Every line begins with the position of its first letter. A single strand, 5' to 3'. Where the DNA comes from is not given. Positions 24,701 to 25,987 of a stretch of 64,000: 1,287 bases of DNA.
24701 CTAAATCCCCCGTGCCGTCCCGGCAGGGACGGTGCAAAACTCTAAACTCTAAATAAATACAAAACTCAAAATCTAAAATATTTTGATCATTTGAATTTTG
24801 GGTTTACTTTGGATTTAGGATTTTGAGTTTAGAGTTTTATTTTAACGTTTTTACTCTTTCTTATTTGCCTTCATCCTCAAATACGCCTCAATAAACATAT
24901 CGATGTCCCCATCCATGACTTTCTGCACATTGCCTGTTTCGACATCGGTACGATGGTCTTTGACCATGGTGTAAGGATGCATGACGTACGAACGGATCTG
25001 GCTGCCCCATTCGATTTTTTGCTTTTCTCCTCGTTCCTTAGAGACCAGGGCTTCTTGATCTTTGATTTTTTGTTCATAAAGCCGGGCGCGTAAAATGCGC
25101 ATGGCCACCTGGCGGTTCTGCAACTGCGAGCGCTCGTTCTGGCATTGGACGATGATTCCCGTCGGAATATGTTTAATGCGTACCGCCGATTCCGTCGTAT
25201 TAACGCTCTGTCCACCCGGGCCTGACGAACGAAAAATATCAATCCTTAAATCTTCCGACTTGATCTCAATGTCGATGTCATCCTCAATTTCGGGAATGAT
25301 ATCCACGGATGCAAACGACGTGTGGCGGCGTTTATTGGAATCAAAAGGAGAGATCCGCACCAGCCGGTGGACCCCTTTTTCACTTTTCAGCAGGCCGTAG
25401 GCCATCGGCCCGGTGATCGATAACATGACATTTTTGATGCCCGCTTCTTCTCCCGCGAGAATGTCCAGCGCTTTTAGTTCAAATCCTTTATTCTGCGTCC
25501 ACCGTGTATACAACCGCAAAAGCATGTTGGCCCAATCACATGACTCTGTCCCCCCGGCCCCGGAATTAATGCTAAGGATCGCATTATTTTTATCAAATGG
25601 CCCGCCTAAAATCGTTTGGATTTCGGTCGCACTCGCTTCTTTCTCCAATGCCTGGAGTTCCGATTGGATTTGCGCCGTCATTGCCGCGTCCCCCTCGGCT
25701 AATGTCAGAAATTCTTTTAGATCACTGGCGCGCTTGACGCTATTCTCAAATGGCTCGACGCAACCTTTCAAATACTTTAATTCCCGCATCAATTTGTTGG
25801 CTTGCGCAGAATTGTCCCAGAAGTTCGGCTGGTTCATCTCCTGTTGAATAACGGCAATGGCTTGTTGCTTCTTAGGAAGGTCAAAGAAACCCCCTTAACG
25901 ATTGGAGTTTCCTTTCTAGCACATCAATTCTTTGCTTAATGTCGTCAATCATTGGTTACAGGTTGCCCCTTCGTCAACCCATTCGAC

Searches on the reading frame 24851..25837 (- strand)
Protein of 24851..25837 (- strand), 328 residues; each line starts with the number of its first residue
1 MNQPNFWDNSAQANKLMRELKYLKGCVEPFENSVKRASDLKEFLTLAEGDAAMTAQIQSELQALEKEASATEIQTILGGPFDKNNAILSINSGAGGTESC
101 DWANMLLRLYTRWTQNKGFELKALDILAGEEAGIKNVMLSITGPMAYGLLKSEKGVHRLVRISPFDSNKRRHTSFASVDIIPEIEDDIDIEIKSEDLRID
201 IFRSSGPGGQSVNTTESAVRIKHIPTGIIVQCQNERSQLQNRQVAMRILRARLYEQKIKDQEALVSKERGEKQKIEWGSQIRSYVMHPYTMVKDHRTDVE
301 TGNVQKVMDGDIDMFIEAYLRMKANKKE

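Call 85: search_solved_structures(query=window:24851-25837:-, max_evalue=0.001)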
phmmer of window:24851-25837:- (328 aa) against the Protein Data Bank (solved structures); distinct sequences matched with E-value up to 0.001: 45.
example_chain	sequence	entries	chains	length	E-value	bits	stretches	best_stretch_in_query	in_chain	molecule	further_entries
9fy1_8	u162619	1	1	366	9.7e-118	396.2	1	2-323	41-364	Peptide chain release factor 2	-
6szs_z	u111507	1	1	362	6.2e-117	393.5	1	2-323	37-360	Peptide chain release factor 2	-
4v4s_AY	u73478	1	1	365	1.6e-92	313.4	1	2-327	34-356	Peptide chain release factor 2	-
2ihr_1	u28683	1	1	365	1.6e-92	313.4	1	2-327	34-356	Peptide chain release factor 2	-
4v5e_AY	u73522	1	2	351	1.6e-92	313.3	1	2-326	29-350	PEPTIDE CHAIN RELEASE FACTOR 2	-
4v67_AX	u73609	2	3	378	1.8e-92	313.2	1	2-327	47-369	Bacterial peptide chain release factor 2 (RF-2) | Peptide chain release factor 2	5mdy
4v5j_AY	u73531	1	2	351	2.2e-92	312.9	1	2-326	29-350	PEPTIDE CHAIN RELEASE FACTOR 2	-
6c5l_AY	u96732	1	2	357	2.4e-92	312.8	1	2-326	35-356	Peptide chain release factor 2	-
4v9n_AY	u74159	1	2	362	1e-91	310.7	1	2-327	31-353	Bacterial peptide chain release factor 2 (RF-2)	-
6ost_7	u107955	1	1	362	8.6e-91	307.7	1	2-321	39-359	Peptide chain release factor 2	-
1ml5_Z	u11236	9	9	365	8.9e-91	307.6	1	2-321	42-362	Peptide chain release factor 2 | Peptide chain release factor RF2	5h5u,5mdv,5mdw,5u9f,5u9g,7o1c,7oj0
1gqe_A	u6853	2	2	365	8.9e-91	307.6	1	2-321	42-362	RELEASE FACTOR 2 | peptide chain release factor RF-2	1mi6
6ogf_8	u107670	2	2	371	9.4e-91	307.5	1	2-321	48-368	Peptide chain release factor 2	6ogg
6og7_8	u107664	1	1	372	9.5e-91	307.5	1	2-321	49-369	Peptide chain release factor RF2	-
5dfe_QY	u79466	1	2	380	1e-90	307.4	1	2-321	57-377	Peptide chain release factor 2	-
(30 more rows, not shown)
